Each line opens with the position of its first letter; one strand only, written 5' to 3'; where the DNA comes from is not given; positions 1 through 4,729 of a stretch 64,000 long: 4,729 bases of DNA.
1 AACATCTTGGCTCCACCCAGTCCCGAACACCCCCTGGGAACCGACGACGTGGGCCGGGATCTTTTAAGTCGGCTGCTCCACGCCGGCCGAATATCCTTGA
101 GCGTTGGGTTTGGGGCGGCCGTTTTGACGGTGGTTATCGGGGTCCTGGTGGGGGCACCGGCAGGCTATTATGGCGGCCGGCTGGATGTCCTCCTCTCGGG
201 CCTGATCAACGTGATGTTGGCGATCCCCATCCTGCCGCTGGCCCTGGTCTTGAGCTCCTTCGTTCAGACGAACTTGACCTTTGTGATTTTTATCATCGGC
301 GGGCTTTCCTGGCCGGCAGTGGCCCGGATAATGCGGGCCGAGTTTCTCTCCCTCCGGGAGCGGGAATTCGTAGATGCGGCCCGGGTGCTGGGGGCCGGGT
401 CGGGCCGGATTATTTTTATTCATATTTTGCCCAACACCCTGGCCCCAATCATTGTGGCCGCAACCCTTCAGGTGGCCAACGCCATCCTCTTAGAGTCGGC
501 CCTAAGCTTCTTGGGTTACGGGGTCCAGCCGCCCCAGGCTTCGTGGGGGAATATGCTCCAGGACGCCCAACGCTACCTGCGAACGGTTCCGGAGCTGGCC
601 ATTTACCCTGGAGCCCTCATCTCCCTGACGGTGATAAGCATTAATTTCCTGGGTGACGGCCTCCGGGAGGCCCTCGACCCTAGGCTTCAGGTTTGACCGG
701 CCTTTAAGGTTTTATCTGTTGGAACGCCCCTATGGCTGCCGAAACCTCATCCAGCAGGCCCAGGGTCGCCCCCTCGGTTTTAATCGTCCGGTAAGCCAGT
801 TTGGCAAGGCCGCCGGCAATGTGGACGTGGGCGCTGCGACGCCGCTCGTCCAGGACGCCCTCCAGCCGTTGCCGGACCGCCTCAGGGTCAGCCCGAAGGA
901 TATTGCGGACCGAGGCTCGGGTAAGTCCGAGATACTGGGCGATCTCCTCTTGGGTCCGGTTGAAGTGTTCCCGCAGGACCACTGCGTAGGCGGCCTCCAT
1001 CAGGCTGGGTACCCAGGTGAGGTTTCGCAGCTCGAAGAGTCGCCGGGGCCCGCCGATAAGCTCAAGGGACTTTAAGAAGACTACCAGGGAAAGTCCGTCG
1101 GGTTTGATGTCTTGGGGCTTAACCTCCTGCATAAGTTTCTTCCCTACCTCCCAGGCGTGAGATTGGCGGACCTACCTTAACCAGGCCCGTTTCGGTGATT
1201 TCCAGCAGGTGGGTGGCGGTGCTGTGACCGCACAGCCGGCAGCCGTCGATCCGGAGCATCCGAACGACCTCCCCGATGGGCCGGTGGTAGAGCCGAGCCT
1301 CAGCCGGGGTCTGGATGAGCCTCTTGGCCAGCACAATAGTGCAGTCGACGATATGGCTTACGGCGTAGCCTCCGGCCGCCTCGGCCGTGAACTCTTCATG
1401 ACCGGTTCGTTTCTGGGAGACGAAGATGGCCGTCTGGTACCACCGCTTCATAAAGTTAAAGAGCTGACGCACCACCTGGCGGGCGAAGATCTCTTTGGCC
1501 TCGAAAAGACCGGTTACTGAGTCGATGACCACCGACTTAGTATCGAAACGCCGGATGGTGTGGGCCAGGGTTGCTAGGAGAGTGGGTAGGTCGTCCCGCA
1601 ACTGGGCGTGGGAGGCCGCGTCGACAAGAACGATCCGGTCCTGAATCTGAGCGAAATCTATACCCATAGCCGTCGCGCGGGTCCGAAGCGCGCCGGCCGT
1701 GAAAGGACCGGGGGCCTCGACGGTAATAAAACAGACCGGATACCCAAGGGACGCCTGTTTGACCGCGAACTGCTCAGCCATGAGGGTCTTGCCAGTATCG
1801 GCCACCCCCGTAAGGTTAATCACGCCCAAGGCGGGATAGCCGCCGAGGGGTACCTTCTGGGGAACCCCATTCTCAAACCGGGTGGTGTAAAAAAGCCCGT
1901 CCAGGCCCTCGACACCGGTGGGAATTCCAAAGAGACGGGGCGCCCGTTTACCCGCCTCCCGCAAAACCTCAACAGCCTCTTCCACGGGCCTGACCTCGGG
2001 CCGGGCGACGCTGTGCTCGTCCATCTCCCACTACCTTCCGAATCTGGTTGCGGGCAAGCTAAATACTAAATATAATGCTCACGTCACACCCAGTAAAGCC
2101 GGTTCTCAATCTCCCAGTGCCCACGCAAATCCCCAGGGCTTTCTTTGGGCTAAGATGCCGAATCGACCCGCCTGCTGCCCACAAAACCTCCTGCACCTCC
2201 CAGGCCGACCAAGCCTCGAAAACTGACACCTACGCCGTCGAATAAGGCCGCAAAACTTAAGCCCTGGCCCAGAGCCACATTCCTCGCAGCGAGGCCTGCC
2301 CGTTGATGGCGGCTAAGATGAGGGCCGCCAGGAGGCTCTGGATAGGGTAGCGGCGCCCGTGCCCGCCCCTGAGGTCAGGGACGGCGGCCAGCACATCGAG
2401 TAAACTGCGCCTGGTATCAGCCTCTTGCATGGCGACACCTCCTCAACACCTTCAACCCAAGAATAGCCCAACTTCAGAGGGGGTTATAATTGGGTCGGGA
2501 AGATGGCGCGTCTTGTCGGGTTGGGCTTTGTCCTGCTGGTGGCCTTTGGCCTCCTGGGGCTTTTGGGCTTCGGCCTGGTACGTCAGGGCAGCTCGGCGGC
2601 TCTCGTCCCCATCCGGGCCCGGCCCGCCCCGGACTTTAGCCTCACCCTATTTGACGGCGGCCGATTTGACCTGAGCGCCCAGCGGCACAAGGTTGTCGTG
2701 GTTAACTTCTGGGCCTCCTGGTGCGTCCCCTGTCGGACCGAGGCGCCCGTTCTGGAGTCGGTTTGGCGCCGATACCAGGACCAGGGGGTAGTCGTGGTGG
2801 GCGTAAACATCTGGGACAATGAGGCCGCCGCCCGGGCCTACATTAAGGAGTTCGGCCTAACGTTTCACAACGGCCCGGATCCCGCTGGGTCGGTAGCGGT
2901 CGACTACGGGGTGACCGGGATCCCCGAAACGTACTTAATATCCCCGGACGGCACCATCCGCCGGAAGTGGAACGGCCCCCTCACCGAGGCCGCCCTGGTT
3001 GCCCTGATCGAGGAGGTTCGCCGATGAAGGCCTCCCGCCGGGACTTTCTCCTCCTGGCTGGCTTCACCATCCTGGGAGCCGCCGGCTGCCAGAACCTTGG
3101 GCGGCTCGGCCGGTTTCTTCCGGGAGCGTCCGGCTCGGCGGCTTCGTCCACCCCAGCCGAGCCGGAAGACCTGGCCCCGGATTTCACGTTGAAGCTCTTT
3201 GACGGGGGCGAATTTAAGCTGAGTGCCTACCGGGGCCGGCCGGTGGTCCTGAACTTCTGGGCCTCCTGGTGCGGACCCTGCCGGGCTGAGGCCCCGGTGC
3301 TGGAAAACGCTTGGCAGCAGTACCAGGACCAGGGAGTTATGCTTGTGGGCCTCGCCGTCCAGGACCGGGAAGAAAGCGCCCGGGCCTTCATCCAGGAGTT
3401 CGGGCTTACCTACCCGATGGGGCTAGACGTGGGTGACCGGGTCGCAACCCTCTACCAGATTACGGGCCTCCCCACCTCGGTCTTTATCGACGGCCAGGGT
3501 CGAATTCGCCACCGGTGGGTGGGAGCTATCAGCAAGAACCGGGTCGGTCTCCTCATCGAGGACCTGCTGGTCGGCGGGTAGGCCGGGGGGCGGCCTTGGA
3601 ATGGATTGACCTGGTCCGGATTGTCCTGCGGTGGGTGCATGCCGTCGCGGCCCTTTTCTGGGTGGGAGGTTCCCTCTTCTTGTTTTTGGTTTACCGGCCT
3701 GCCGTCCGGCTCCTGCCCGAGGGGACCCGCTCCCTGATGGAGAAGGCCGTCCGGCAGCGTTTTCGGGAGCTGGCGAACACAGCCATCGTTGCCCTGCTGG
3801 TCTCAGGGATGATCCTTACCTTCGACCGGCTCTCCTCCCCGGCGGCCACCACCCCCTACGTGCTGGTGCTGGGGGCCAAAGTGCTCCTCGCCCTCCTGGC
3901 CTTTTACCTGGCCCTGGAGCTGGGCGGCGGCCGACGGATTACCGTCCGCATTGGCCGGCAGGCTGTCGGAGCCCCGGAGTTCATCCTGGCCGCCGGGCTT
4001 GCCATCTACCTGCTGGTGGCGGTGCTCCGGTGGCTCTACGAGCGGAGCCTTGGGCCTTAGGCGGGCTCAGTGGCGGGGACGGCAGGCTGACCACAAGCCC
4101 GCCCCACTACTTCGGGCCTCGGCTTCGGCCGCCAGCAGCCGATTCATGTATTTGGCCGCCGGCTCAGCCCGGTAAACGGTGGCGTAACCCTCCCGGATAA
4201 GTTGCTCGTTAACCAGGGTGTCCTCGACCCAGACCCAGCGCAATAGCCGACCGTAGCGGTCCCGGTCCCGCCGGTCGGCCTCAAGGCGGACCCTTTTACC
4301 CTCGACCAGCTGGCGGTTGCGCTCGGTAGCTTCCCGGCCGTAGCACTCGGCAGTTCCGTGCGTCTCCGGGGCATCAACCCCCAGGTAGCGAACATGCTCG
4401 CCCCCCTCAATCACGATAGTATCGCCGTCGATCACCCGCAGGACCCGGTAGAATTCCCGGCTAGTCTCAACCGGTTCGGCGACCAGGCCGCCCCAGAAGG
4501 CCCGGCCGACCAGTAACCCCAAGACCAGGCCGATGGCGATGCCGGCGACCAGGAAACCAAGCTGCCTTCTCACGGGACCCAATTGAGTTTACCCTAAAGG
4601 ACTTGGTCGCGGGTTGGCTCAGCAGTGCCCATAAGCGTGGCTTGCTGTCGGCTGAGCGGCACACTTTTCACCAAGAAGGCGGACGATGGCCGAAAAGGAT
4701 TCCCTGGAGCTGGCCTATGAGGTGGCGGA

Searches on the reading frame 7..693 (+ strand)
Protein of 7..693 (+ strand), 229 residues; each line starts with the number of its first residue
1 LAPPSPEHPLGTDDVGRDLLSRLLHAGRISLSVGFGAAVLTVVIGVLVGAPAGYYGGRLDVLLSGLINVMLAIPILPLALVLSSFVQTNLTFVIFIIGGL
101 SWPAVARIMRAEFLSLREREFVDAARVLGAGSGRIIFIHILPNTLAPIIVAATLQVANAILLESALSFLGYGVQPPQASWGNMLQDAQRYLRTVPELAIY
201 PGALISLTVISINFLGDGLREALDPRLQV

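Call 10: search_protein_families(library=pfam, proteins=[window:7-693:+], max_evalue=0.001)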
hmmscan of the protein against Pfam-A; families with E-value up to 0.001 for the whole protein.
window:7-693:+ (229 aa): 1 family
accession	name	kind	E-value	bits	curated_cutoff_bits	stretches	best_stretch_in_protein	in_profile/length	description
PF00528.27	BPD_transp_1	-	2.8e-34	118.9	26.4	1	45-228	1-183/184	Binding-protein-dependent transport system inner membrane component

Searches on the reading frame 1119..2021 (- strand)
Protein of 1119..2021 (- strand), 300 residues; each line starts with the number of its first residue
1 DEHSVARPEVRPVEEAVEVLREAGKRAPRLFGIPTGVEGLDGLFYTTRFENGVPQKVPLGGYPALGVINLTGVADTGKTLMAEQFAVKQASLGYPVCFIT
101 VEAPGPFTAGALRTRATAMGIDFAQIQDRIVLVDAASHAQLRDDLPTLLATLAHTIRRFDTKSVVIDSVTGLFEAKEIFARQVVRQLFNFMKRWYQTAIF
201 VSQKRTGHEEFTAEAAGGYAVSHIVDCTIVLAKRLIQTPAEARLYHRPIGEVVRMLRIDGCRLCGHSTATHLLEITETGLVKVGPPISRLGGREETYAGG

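Call 10: search_protein_families(library=pfam, proteins=[window:1119-2021:-], max_evalue=0.001)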
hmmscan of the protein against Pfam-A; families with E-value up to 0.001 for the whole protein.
window:1119-2021:- (300 aa): 2 families
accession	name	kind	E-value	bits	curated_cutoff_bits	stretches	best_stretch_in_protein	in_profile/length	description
PF06745.19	ATPase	-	2e-54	184.8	26.6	1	33-285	1-228/231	KaiC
PF13481.12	AAA_25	-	4.7e-06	26.8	27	1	62-194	30-176/195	AAA domain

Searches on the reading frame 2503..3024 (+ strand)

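Call 10: search_protein_families(library=pfam, proteins=[window:2503-3024:+], max_evalue=0.001)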
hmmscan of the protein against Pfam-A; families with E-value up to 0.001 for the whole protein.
window:2503-3024:+ (174 aa): 5 families
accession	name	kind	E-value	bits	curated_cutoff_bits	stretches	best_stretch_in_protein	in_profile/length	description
PF00578.27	AhpC-TSA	-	8.6e-26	90.7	26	1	40-154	3-123/124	AhpC/TSA family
PF08534.16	Redoxin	-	2.1e-21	76.7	26.6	1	41-161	5-137/148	Redoxin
PF00085.26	Thioredoxin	-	5.5e-15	55.7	23.5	1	59-113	14-68/103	Thioredoxin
PF13905.12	Thioredoxin_8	-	3.3e-13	50.2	27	1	63-152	2-94/94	Thioredoxin-like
PF13098.12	Thioredoxin_2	-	2.8e-06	28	27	1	59-168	2-103/104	Thioredoxin-like domain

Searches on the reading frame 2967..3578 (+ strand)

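Call 10: search_protein_families(library=pfam, proteins=[window:2967-3578:+], max_evalue=0.001)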
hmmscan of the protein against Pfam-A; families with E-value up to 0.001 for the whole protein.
window:2967-3578:+ (204 aa): 6 families
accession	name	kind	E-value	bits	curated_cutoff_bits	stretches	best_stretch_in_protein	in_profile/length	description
PF00578.27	AhpC-TSA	-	3.1e-29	101.9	26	1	68-182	3-123/124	AhpC/TSA family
PF08534.16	Redoxin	-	2.1e-23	83.2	26.6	1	67-188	3-136/148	Redoxin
PF13905.12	Thioredoxin_8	-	1.1e-12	48.5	27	1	90-180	1-94/94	Thioredoxin-like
PF00085.26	Thioredoxin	-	2.5e-12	47.2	23.5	1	90-140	18-67/103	Thioredoxin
PF13098.12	Thioredoxin_2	-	5.5e-10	40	27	1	89-192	4-99/104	Thioredoxin-like domain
PF00255.25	GSHPx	-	0.00096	19.2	27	0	73-130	4-60/108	Glutathione peroxidase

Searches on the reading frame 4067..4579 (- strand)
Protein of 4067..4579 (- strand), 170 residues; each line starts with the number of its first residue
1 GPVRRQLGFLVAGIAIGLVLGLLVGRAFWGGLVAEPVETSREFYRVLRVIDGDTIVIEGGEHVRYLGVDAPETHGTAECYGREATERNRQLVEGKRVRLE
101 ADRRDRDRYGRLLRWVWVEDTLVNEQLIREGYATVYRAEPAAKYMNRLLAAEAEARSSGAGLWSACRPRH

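Call 10: search_protein_families(library=pfam, proteins=[window:4067-4579:-], max_evalue=0.001)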
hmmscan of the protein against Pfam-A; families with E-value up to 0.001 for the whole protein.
window:4067-4579:- (170 aa): 1 family
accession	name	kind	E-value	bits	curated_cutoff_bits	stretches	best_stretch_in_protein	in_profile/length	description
PF00565.23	SNase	-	2.4e-24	86.3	21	1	63-164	2-106/107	Staphylococcal nuclease homologue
